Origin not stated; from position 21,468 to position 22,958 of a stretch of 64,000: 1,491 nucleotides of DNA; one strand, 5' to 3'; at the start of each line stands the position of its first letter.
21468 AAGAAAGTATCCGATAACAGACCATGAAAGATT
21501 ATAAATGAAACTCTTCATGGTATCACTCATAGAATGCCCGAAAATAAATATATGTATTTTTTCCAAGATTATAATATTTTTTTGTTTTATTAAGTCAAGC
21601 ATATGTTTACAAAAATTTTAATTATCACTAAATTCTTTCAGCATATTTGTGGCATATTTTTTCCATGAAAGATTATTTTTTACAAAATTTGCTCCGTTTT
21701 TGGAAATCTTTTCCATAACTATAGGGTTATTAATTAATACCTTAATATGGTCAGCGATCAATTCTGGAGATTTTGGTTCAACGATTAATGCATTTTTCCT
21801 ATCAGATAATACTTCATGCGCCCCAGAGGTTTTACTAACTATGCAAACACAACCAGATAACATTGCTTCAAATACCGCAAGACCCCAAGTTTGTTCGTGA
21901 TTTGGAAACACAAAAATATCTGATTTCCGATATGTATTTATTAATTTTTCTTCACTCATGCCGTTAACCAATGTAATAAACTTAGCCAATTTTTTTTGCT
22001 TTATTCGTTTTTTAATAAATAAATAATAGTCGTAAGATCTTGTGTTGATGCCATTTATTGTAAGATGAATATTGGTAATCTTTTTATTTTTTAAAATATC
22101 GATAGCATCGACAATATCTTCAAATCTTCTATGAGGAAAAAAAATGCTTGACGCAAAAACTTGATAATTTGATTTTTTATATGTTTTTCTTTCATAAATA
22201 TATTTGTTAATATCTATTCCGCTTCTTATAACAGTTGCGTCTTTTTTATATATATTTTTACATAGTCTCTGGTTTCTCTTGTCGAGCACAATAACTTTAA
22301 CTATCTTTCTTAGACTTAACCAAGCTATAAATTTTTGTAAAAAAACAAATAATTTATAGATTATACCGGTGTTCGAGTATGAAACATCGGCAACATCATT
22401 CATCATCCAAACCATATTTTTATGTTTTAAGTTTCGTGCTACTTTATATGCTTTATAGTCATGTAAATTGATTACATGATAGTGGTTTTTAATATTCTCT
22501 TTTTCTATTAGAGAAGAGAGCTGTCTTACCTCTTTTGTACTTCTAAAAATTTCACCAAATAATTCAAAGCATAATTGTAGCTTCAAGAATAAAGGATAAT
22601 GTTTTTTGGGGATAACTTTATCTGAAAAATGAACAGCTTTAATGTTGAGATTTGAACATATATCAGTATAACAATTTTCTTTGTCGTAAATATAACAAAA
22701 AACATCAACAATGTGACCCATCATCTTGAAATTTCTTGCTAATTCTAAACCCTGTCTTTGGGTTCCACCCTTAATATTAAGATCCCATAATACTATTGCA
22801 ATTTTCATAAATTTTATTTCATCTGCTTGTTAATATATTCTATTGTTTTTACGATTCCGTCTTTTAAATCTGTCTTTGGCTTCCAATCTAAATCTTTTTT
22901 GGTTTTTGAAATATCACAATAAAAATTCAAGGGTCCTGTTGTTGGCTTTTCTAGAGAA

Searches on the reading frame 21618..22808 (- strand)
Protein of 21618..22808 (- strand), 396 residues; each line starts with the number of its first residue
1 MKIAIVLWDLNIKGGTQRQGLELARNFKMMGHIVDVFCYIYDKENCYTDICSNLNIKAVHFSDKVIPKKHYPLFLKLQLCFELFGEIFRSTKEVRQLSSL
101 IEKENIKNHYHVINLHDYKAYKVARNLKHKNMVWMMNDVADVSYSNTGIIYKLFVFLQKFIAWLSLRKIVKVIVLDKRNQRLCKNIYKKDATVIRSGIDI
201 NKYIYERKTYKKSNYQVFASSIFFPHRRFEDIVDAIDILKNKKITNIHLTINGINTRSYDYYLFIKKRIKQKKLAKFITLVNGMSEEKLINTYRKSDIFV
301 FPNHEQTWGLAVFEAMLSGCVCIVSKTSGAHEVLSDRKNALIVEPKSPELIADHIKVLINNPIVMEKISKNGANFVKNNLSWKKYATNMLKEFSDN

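Call 3: search_protein_families(library=ncbifam, proteins=[window:21618-22808:-], max_evalue=0.001)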
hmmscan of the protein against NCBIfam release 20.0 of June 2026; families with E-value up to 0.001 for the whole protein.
window:21618-22808:- (396 aa): 19 families
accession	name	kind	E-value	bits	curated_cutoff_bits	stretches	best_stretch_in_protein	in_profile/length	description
NF041876.1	EPS_EpsE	equivalog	7.1e-26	91.3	400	1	184-387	181-387/389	exopolysaccharide biosynthesis GT4 family glycosyltransferase EpsE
NF038295.1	EPS_HpsP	equivalog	1.5e-17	63.7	550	1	216-394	209-385/388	hormogonium polysaccharide biosynthesis glycosyltransferase HpsP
NF038255.1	exopoly_VpsD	equivalog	1.2e-14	54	300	1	156-338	144-321/381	VpsD family glycosyltransferase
TIGR04047.1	MSMEG_0565_glyc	hypoth_equivalog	3.4e-14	52.7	259.85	1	171-393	141-371/373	MSMEG_0565 family glycosyltransferase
TIGR03449.1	mycothiol_MshA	equivalog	3.1e-13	49.4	462.5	1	271-394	279-401/406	D-inositol-3-phosphate glycosyltransferase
TIGR02470.1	sucr_synth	equivalog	7e-11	41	810.4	1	296-390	644-742/784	sucrose synthase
TIGR03999.1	thiol_BshA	equivalog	9e-11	41.3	273.7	1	188-385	166-362/375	N-acetyl-alpha-D-glucosaminyl L-malate synthase BshA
TIGR04063.1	stp3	hypoth_equivalog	3.3e-10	39.4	442.05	1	138-387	131-386/397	TIGR04063 family PEP-CTERM/XrtA system glycosyltransferase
NF053787.1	GlcN_PG_synth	equivalog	3.8e-10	39.2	480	1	245-393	210-356/361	N-acetylglucosaminyl phosphatidylglycerol synthase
NF047684.1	TeichurnBiosyTuaC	equivalog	6.1e-10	38.6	550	1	166-394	162-387/391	teichuronic acid biosynthesis protein TuaC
TIGR02149.1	glgA_Coryne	subfamily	7.1e-10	38.6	302.4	1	188-390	168-384/391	glycogen synthase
NF046085.1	XrtY_assoc_Gly1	equivalog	7.9e-09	34.8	400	1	158-388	151-376/387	XrtY-associated glycosyltransferase XYAG1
NF041010.1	glycosy_Agl16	equivalog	8.1e-09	34.8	575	1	166-393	131-348/352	glycosylation protein Agl16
TIGR02472.1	sucr_P_syn_N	equivalog_domain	8.1e-09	34.8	576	1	294-392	339-437/439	sucrose-phosphate synthase, putative, glycosyltransferase domain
TIGR03088.1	stp2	hypoth_equivalog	2.3e-08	33.5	409.05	1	246-388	229-365/374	TIGR03088 family PEP-CTERM/XrtA system glycosyltransferase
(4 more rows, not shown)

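Call 4: search_protein_families(library=pfam, proteins=[window:21618-22808:-], max_evalue=0.001)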
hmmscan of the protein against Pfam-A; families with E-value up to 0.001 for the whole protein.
window:21618-22808:- (396 aa): 5 families
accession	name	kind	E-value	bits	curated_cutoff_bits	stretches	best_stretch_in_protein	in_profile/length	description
PF00534.26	Glycos_transf_1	-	1.5e-27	96.6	26.4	1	212-374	13-171/172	Glycosyl transferases group 1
PF13692.12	Glyco_trans_1_4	-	1.4e-18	67.9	27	1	218-361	6-142/142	Glycosyl transferases group 1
PF13524.12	Glyco_trans_1_2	-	4.8e-07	30.3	25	1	285-390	36-143/144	Glycosyl transferase-like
PF13439.12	Glyco_transf_4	-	5.6e-06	26.9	28.5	1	14-201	2-169/170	Glycosyltransferase Family 4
PF20706.3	GT4-conflict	-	1.3e-05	24.9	26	1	213-344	196-335/385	Family 4 Glycosyltransferase in conflict systems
